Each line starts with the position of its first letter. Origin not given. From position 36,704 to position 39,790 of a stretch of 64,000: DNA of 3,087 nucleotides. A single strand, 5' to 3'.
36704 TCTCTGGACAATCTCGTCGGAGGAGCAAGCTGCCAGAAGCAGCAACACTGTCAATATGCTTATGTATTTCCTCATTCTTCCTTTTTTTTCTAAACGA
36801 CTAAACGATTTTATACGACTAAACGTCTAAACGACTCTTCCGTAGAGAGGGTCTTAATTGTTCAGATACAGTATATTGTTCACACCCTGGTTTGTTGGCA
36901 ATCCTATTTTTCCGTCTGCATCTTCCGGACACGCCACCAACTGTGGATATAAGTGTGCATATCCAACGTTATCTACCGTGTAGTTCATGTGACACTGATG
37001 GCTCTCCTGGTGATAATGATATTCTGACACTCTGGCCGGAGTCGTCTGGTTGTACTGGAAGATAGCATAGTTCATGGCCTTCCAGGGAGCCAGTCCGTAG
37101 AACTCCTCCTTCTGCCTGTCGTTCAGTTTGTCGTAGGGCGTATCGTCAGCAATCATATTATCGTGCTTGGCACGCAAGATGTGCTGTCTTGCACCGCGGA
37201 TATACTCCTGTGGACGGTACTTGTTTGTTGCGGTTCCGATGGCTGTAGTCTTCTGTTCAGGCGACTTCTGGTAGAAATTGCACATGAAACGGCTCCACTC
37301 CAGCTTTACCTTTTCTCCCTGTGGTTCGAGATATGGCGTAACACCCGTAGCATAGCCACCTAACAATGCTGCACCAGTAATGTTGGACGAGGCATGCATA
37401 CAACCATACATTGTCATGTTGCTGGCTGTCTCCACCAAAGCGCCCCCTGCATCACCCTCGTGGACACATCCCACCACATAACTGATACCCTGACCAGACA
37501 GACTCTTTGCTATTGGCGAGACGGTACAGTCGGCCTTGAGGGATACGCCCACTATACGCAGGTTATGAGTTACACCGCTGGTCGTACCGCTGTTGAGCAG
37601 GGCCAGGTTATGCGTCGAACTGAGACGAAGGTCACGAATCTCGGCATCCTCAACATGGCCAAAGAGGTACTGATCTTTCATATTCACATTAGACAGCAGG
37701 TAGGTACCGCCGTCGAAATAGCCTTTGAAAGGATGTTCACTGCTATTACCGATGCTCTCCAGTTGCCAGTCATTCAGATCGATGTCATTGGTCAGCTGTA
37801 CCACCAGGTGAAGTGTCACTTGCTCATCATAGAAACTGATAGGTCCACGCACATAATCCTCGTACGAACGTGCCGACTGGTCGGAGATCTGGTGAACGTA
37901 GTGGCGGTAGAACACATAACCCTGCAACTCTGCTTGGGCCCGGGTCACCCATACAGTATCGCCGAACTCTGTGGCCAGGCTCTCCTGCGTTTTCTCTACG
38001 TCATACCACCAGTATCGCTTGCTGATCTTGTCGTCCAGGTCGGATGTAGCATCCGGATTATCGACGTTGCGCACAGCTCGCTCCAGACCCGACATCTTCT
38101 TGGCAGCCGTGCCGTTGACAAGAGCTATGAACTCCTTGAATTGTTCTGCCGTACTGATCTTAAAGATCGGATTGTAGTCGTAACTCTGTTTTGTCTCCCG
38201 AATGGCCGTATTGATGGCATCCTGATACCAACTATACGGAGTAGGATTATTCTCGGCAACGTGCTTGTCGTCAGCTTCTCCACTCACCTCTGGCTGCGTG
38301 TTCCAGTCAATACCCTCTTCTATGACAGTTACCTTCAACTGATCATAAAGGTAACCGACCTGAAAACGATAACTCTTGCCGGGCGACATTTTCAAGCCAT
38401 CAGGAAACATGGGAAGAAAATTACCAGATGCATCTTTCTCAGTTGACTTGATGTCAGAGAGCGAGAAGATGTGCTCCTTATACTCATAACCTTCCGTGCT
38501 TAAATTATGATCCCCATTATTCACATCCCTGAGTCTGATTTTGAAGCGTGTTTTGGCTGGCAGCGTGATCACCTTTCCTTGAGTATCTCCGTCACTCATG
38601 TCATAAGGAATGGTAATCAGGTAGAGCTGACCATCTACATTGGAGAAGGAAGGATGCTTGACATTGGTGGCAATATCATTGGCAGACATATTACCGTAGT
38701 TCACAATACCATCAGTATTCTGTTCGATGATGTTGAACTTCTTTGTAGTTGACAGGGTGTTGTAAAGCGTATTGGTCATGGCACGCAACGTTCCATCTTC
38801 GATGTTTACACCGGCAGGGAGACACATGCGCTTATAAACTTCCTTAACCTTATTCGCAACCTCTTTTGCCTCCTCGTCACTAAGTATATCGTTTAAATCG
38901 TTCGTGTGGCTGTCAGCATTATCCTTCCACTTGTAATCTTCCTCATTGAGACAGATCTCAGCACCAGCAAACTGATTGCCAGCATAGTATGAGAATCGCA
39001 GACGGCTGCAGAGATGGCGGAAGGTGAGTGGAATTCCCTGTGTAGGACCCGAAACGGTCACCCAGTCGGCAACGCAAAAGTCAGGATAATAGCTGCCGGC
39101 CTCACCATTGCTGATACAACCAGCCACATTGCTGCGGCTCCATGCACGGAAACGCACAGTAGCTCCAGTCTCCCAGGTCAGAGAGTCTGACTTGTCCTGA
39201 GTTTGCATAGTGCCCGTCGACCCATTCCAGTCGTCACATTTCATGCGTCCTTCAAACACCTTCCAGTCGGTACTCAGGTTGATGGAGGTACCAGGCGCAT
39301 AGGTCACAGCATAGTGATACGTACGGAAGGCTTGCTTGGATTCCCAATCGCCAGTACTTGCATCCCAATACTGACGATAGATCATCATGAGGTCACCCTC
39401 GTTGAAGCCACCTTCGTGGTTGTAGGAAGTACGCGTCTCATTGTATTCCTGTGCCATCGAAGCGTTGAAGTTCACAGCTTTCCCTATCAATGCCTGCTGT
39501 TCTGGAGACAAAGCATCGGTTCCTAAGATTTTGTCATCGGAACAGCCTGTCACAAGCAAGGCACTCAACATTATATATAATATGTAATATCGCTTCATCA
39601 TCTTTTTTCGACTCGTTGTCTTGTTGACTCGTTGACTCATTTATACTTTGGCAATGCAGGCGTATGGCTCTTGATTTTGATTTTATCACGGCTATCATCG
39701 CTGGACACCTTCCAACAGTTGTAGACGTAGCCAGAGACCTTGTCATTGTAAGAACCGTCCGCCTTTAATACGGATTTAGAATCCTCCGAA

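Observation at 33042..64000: A super-operon of more than 31 kb holding 12 fimbrillin-family (type V pilus) lipoproteins, most 2-3 times normal size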

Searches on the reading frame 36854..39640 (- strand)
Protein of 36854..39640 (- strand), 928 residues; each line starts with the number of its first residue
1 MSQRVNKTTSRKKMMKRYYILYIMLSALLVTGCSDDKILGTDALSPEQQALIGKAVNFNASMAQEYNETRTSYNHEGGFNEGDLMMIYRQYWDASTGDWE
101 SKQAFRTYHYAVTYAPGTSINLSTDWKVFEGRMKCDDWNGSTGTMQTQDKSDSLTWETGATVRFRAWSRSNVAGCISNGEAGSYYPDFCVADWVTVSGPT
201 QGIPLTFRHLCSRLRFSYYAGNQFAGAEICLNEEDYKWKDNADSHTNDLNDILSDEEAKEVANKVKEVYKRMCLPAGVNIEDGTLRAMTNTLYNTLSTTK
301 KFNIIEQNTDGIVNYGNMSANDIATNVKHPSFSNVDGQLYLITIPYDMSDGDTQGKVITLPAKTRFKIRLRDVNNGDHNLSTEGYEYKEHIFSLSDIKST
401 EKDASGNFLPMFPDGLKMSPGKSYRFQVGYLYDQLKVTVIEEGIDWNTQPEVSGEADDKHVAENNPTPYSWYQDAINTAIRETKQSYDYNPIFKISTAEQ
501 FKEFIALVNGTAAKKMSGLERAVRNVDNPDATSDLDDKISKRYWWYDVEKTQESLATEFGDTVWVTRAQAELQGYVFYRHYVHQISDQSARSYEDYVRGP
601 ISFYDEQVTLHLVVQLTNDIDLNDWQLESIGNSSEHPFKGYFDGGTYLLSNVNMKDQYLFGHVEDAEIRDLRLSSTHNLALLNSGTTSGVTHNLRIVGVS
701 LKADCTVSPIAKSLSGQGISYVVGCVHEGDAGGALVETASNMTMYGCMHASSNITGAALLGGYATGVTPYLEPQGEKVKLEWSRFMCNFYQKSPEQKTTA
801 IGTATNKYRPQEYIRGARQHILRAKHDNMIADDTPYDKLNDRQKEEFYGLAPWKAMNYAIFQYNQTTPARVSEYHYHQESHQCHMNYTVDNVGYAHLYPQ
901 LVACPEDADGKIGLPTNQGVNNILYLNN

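Call 4: search_protein_families(library=pfam, proteins=[window:36854-39640:-], max_evalue=0.01)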
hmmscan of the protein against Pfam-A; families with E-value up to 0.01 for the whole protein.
window:36854-39640:- (928 aa): 1 family
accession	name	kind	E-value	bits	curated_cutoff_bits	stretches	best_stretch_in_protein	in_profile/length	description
PF13149.12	Mfa_like_1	-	0.00055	20.5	27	1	96-287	5-202/246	Fimbrillin-like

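Call 9: search_protein_families(library=ncbifam, proteins=[window:36854-39640:-], max_evalue=0.01)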
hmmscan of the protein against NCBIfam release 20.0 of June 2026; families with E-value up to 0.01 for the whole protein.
window:36854-39640:- (928 aa): 0 families

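Call 111: search_protein_families(library=pfam, proteins=[window:36854-39640:-], max_evalue=5)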
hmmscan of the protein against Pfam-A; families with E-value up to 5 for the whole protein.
window:36854-39640:- (928 aa): 1 family
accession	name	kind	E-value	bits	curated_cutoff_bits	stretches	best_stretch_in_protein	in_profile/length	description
PF13149.12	Mfa_like_1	-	0.00055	20.5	27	1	96-287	5-202/246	Fimbrillin-like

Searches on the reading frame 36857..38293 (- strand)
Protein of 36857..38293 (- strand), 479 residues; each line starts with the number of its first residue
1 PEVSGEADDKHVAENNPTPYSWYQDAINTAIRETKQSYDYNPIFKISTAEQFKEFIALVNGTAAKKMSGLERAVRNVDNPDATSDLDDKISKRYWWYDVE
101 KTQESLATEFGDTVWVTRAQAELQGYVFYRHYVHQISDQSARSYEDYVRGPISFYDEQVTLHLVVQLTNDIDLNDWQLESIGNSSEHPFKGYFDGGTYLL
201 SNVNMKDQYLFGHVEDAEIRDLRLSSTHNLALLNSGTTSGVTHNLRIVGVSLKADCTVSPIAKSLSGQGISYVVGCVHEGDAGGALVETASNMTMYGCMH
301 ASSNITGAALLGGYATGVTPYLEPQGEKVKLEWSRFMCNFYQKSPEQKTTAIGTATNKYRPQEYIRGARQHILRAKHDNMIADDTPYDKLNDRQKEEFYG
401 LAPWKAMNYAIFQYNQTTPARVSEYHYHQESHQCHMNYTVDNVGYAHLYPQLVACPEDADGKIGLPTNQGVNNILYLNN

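Call 38: search_protein_families(library=pfam, proteins=[window:36857-38293:-], max_evalue=5)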
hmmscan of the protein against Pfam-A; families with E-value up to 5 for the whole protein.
window:36857-38293:- (479 aa): 0 families

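Call 39: search_protein_families(library=ncbifam, proteins=[window:36857-38293:-], max_evalue=10)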
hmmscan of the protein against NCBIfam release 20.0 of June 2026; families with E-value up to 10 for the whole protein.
window:36857-38293:- (479 aa): 1 family
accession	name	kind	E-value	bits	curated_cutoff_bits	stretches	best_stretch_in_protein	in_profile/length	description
NF045533.1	T4SS_MesI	equivalog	0.079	12.4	300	1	66-162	27-129/270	Dot/Icm T4SS effector metaeffector MesI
